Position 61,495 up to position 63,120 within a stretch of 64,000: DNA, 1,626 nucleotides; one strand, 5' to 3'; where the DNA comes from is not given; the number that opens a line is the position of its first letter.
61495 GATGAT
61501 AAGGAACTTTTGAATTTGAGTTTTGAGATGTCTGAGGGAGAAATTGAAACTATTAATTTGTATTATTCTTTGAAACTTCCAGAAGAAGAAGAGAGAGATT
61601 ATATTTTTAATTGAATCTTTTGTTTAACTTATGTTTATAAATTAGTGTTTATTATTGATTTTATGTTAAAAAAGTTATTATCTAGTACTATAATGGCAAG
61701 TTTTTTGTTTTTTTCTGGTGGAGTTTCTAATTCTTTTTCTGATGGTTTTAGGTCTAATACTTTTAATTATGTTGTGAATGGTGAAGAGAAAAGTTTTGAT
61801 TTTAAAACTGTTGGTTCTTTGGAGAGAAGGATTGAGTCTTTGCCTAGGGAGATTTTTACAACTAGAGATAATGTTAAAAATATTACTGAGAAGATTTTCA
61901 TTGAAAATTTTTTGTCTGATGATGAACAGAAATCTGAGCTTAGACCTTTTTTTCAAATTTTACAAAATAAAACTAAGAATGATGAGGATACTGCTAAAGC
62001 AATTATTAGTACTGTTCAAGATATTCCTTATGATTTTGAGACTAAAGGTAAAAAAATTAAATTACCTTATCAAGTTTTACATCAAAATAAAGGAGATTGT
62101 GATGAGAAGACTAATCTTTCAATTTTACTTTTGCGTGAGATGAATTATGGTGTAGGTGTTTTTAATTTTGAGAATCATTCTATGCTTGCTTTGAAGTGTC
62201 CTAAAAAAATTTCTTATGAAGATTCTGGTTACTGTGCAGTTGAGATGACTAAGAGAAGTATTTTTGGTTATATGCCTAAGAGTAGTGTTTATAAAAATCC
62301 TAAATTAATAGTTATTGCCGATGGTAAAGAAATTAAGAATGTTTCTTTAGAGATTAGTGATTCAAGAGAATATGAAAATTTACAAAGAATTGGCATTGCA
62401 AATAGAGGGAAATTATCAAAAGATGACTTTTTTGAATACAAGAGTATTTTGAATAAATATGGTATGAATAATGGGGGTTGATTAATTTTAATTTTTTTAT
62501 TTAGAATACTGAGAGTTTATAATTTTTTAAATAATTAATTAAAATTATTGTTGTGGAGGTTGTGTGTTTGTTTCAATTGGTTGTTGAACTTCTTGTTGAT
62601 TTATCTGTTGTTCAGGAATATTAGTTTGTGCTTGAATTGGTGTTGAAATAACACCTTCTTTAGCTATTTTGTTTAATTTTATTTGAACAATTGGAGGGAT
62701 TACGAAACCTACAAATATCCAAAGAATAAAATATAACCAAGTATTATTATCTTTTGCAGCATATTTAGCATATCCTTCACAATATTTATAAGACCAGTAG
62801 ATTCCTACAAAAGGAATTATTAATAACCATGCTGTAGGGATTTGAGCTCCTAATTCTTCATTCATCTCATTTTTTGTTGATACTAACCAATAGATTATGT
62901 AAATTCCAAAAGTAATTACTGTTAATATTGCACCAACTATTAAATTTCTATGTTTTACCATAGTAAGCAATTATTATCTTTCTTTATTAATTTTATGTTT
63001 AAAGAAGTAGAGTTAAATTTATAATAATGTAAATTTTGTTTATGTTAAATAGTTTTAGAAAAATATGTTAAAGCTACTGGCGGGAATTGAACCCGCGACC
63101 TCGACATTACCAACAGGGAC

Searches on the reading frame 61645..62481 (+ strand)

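Call 69: search_protein_families(library=pfam, proteins=[window:61645-62481:+], max_evalue=0.001)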
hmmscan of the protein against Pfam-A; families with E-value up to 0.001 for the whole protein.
window:61645-62481:+ (278 aa): 1 family
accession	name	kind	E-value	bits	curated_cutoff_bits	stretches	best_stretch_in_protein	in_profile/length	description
PF01841.26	Transglut_core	-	3.3e-05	24.5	23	1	108-166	9-68/108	Transglutaminase-like superfamily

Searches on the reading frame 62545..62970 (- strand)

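Call 69: search_protein_families(library=pfam, proteins=[window:62545-62970:-], max_evalue=0.001)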
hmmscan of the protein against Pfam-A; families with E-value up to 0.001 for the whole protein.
window:62545-62970:- (141 aa): 1 family
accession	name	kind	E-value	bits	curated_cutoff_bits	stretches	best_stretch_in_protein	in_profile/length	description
PF14018.11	DUF4234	-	5.5e-08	33.3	25.3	1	8-63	1-64/70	Domain of unknown function (DUF4234)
